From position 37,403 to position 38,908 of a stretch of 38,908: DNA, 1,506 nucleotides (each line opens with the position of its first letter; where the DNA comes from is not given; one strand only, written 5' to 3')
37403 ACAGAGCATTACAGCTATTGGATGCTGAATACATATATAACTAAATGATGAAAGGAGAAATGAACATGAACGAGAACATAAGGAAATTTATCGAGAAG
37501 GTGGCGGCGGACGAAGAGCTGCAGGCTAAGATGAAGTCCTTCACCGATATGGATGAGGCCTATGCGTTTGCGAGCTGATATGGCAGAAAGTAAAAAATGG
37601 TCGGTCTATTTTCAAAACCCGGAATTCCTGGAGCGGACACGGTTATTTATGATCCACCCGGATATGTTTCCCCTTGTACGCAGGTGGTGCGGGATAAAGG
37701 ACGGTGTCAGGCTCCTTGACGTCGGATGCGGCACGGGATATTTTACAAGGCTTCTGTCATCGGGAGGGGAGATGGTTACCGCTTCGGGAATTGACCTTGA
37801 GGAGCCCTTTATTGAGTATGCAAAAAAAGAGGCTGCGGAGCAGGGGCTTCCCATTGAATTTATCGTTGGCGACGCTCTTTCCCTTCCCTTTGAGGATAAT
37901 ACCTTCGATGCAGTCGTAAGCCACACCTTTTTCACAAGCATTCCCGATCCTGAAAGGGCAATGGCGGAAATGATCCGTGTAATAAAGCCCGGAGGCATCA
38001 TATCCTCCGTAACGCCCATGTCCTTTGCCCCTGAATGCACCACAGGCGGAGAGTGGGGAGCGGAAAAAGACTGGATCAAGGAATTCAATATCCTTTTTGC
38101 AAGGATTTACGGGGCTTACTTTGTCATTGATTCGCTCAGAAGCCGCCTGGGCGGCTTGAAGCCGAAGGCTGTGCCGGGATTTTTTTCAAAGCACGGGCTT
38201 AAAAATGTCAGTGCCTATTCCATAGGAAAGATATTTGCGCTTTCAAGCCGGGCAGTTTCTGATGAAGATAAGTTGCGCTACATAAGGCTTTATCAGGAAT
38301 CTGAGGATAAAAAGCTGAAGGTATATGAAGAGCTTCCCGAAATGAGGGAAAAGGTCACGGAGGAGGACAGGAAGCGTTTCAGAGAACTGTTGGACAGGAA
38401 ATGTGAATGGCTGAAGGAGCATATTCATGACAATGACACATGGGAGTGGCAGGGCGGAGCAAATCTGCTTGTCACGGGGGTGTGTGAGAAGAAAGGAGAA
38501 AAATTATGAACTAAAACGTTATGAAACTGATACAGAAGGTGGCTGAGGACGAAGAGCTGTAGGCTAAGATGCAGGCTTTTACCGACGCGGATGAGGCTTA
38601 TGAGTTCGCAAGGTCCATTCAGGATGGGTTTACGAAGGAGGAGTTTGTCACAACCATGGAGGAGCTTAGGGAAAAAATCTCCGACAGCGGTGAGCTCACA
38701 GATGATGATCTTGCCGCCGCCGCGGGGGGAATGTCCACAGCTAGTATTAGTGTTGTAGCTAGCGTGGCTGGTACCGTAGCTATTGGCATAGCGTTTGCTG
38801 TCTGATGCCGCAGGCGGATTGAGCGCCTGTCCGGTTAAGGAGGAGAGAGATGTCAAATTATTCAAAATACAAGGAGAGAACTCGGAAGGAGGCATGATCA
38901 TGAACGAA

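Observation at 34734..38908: LanM / SAM-methyltransferase / Nif11-leader RiPP locus at the window edge, with a Cys-free core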

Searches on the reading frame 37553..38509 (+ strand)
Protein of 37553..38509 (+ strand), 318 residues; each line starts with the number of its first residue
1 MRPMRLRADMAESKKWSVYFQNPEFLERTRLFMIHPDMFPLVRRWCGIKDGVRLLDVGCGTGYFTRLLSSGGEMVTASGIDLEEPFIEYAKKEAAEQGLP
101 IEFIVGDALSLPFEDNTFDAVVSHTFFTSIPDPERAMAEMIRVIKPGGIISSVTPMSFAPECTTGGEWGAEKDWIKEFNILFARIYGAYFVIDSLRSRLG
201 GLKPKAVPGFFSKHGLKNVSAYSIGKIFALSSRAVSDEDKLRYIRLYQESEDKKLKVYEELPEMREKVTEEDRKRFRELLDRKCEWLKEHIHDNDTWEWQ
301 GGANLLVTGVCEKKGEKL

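Call 3: search_protein_families(library=pfam, proteins=[window:37553-38509:+], max_evalue=0.01)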
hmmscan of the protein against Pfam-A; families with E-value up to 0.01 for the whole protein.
window:37553-38509:+ (318 aa): 11 families
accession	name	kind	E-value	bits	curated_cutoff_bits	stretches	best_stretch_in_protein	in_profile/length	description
PF08241.18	Methyltransf_11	-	3.6e-27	95.3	21.2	1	55-150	1-93/95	Methyltransferase domain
PF13649.12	Methyltransf_25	-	9.6e-25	87.6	27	1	55-148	2-97/97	Methyltransferase domain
PF13847.12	Methyltransf_31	-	1e-24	87.3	27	1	48-156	1-113/145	Methyltransferase domain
PF01209.24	Ubie_methyltran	-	2.3e-17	63.6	20.1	1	42-152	39-151/233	ubiE/COQ5 methyltransferase family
PF08242.18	Methyltransf_12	-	4.3e-14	53.5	30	1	55-150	1-98/98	Methyltransferase domain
PF13489.12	Methyltransf_23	-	3.3e-12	46.9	27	1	48-159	20-123/164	Methyltransferase domain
PF07021.18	MetW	-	2.9e-07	30.8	21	1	48-145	11-103/193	Methionine biosynthesis protein MetW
PF05175.20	MTS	-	2.9e-05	24.2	23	1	53-124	34-105/170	Methyltransferase small domain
PF01135.25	PCMT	-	3e-05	24.3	20.3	1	34-149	57-168/210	Protein-L-isoaspartate(D-aspartate) O-methyltransferase (PCMT)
PF13679.12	Methyltransf_32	-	0.0011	19.4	27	1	49-98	24-77/143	Methyltransferase domain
PF02353.26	CMAS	-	0.0018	18.1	27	1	47-149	59-161/273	Mycolic acid cyclopropane synthetase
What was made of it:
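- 37580..38509 (+): LahSB-type SAM-dependent methyltransferase (309 aa), predicted peptide C-terminal carboxyl O-methyltransferase. Pfam Methyltransf_11/25/31 (call 3).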

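Call 4: search_solved_structures(query=window:37553-38509:+, show_alignments=1)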
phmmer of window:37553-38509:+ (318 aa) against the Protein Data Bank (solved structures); distinct sequences matched with E-value up to 0.001: 76 (the best 60 are shown).
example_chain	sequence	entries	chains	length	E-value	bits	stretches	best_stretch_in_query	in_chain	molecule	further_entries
6uak_A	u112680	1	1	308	1.4e-135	454.8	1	12-314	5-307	SAM dependent methyltransferase LahSB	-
4pne_A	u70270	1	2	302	1.1e-16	64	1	43-153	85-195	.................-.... protein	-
3bus_A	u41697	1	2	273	1.2e-15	60.7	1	47-160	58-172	Methyltransferase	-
3sm3_A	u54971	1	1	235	2.3e-14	56.4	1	37-150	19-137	SAM-dependent methyltransferases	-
5wp5_A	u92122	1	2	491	3.3e-13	52.6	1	47-150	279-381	Phosphomethylethanolamine N-methyltransferase 2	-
3l8d_A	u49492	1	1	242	4.5e-13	52.2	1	48-149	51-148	Methyltransferase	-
5mgz_A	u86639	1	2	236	7.5e-13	51.5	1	45-186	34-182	8-demethylnovobiocic acid C(8)-methyltransferase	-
5m58_A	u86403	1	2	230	1.4e-12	50.6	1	45-183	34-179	C-methyltransferase CouO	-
1wzn_A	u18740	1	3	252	2.9e-12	49.5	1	50-158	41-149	SAM-dependent methyltransferase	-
8ys9_A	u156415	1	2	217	3.5e-12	49.2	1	49-160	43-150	Phosphatidylethanolamine N-methyltransferase/phosphatidyl-N-methylethanolamine N-methyltra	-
1ve3_A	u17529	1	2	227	4e-12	49.1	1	40-149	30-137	hypothetical protein PH0226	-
3mgg_A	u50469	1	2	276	5.1e-12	48.7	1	49-153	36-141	Methyltransferase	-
8zc8_A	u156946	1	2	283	7.5e-12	48.2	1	47-157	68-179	MitM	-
21zq_A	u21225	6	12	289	7.9e-12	48.1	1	47-157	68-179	MitM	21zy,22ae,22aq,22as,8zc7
9w6x_A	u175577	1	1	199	8.1e-12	48.1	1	50-150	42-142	YtkW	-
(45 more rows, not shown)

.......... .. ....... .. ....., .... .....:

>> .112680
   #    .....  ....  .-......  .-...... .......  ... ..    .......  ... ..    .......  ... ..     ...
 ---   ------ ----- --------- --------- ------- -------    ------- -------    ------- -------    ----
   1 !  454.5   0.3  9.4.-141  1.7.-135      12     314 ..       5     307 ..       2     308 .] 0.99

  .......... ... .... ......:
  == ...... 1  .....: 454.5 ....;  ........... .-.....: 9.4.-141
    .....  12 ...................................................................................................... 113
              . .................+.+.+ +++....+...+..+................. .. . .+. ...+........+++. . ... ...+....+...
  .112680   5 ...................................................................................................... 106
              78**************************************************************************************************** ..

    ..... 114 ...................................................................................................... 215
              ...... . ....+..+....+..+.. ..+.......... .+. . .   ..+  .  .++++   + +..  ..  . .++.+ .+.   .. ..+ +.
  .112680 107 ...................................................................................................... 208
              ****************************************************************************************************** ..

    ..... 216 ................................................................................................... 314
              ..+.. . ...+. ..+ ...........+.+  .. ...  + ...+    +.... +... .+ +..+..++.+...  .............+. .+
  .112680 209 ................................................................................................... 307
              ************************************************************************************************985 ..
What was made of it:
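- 37580..38509 (+): phmmer against PDB 6UAK 'SAM dependent methyltransferase LahSB', E=1.4e-135 (call 4).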

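Call 23: find_related_loci(query=A1, collection=genome_contigs, flank=10000)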
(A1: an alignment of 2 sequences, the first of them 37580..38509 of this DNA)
Query A1 (309 aa) in genome_contigs; peptide patterns used: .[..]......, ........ (x = any residue, [..] = any of these).
43 stretches matched a pattern; 4 encode a relative of the query (tblastn E <= 1e-3); 4 distinct loci.
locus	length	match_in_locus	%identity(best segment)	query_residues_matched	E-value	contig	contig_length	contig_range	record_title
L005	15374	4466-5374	64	3-305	2e-136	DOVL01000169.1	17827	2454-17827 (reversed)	MAG TPA_asm: Lachnospiraceae bacterium isolate UBA9790 contig_28973, whole genome shotgun sequence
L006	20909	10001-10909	64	3-305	3e-136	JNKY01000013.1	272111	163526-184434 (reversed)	Lachnospiraceae bacterium C6A11 T542DRAFT_scaffold00003.3_C, whole genome shotgun sequence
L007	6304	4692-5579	64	5-301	5e-133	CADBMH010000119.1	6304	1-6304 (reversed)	MAG: uncultured Lachnospiraceae bacterium isolate RUG14099 genome assembly, contig: RUG14099_asm_119, whole genome shotg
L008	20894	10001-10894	50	6-300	3e-96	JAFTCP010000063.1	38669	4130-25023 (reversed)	MAG: Synergistaceae bacterium isolate RGIG3696 Goat_Rumen.Co__c851336, whole genome shotgun sequence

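Call 28: search_protein_families(library=pfam, proteins=[L006:10921-12729:+, L006:12740-13519:+, L006:16378-18168:+], max_evalue=0.1)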
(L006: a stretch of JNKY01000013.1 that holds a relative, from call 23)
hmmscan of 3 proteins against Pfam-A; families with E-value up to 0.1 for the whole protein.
L006:10921-12729:+ (602 aa): 1 family
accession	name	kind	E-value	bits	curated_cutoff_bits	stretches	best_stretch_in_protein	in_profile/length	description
PF02624.21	YcaO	-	6.3e-46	157.6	25.7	1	57-392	1-325/325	YcaO cyclodehydratase, ATP-ad Mg2+-binding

L006:12740-13519:+ (259 aa): 3 families
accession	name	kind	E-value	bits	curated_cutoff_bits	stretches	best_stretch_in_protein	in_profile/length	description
PF03358.20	FMN_red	-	2.8e-17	63.1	24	1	6-161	2-144/152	NADPH-dependent FMN reductase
PF02525.22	Flavodoxin_2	-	1.2e-06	28.8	27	1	76-156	65-169/198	Flavodoxin-like fold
PF00542.24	Ribosomal_L12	-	0.053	14.3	25.9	0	137-156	45-64/67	Ribosomal protein L7/L12 C-terminal domain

L006:16378-18168:+ (596 aa): 4 families
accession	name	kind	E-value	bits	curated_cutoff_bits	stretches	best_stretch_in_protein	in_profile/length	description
PF02624.21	YcaO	-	6.3e-44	151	25.7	1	56-390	1-324/325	YcaO cyclodehydratase, ATP-ad Mg2+-binding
PF21259.3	Rgg_C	-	0.027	14.6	27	1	465-516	107-157/182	HTH-type transcriptional regulator Rgg, C-terminal domain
PF12895.13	ANAPC3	-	0.081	13.7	27.2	0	469-501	2-34/82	Anaphase-promoting complex, cyclosome, subunit 3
PF07719.23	TPR_2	-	0.091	13.4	27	0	463-484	8-29/34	Tetratricopeptide repeat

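Call 29: search_protein_families(library=ncbifam, proteins=[window:37580-38509:+, L006:10921-12729:+, L006:12740-13519:+], max_evalue=0.01)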
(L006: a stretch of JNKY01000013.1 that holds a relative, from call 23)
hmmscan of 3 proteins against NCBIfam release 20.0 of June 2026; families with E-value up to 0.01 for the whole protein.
window:37580-38509:+ (309 aa): 57 families (the best 25 are shown)
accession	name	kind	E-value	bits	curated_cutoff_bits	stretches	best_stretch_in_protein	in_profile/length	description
NF045667.1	MTase_DVU1556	equivalog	7.1e-20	71.4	155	1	36-141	17-117/213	DVU_1556 family methyltransferase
NF001243.0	PRK00216.1-4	equivalog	5.5e-18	65.2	235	1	35-143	41-151/237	demethylmenaquinone methyltransferase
TIGR01934.1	MenG_MenH_UbiE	subfamily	1.3e-17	63.9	158.35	1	37-142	35-140/223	ubiquinone/menaquinone biosynthesis methyltransferase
TIGR02752.1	MenG_heptapren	equivalog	2.1e-16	60.2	419.85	1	38-144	42-150/231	demethylmenaquinone methyltransferase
NF041536.1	ArsM_DUF2284_UU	exception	3.7e-16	58.5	575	1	39-140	74-177/459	arsenite methyltransferase/DUF2284 domain selenoprotein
NF001244.0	PRK00216.1-5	equivalog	7.4e-16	58.2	216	1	35-141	42-151/236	bifunctional demethylmenaquinone methyltransferase/2-methoxy-6-polyprenyl-1,4-benzoquinol methylase UbiE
NF041537.1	ArsM_AhpD_UU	exception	1.1e-15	57.4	510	1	39-140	74-177/345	arsenite methyltransferase/AhpD domain selenoprotein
TIGR02072.1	BioC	equivalog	2.1e-15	57.2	184.95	1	44-142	37-131/244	malonyl-ACP O-methyltransferase BioC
NF047649.1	MTase_UXPK_star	exception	4.9e-15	55.3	460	1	39-141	75-179/283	methyltransferase/UXPK-star double selenoprotein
NF008823.0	PRK11873.1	subfamily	1.2e-14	54.4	263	1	38-142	74-180/272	arsenite methyltransferase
NF001241.0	PRK00216.1-2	equivalog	4.9e-14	52.5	327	1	36-141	46-145/231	demethylmenaquinone methyltransferase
NF045825.1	FAmtase_mtf2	equivalog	1.4e-13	50.7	400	1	42-141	59-156/248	fatty-acid O-methyltransferase Mtf2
NF043040.1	corrin_prot_MT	hypoth_equivalog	1.5e-13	50.7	180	1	40-141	40-145/216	corrinoid protein-associated methyltransferase CpaM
NF001240.0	PRK00216.1-1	equivalog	2.3e-13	49.8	378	1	37-141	59-166/251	bifunctional demethylmenaquinone methyltransferase/2-methoxy-6-polyprenyl-1,4-benzoquinol methylase UbiE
TIGR01983.1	UbiG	equivalog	3.3e-13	49.5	102.95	1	41-141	49-149/228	bifunctional 2-polyprenyl-6-hydroxyphenol methylase/3-demethylubiquinol 3-O-methyltransferase UbiG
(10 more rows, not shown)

L006:10921-12729:+ (602 aa): 5 families
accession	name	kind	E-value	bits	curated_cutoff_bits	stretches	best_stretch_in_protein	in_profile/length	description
NF040716.1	YcaO_for_S12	equivalog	1e-52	179.4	700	1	8-533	6-535/571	30S ribosomal protein S12 methylthiotransferase accessory factor YcaO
TIGR03549.1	TIGR03549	equivalog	2.4e-39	135.2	900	1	4-402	150-546/723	OsmC domain/YcaO domain-containing protein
TIGR00702.1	TIGR00702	domain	7.4e-27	94.4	75.65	1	56-298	51-272/377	YcaO-type kinase domain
TIGR03266.1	methan_mark_1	equivalog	8.9e-12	44.7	365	1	167-298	136-272/376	YcaO-related McrA-glycine thioamidation protein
TIGR03604.1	TOMM_cyclo_SagD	subfamily_domain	2.1e-11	43.4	219.25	1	180-296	113-230/377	thiazole/oxazole-forming peptide maturase, SagD family component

L006:12740-13519:+ (259 aa): 2 families
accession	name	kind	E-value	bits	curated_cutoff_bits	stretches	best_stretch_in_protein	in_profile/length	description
NF002999.0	PRK03767.1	equivalog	0.00075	19.4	141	1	66-142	49-126/200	NAD(P)H:quinone oxidoreductase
TIGR03567.1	FMN_reduc_SsuE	equivalog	0.0069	16.3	164.05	0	76-113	54-91/171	NADPH-dependent FMN reductase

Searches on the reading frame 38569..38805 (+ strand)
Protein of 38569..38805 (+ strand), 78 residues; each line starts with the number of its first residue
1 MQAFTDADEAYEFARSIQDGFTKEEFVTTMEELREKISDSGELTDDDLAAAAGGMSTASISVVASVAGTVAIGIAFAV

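Call 3: search_protein_families(library=pfam, proteins=[window:38569-38805:+], max_evalue=0.01)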
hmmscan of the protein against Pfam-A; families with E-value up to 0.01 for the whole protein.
window:38569-38805:+ (78 aa): 0 families
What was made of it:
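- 38506..38805 (+): psiA2: Nif11-type precursor pseudogene. Its ATG overlaps the methyltransferase stop (ATGA). Premature TAA at 38512-38514 and TAG at 38560-38562. The residual 78-aa ORF from Met 38569 has the core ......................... The 78-aa ORF alone hits no Pfam family (call 3).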
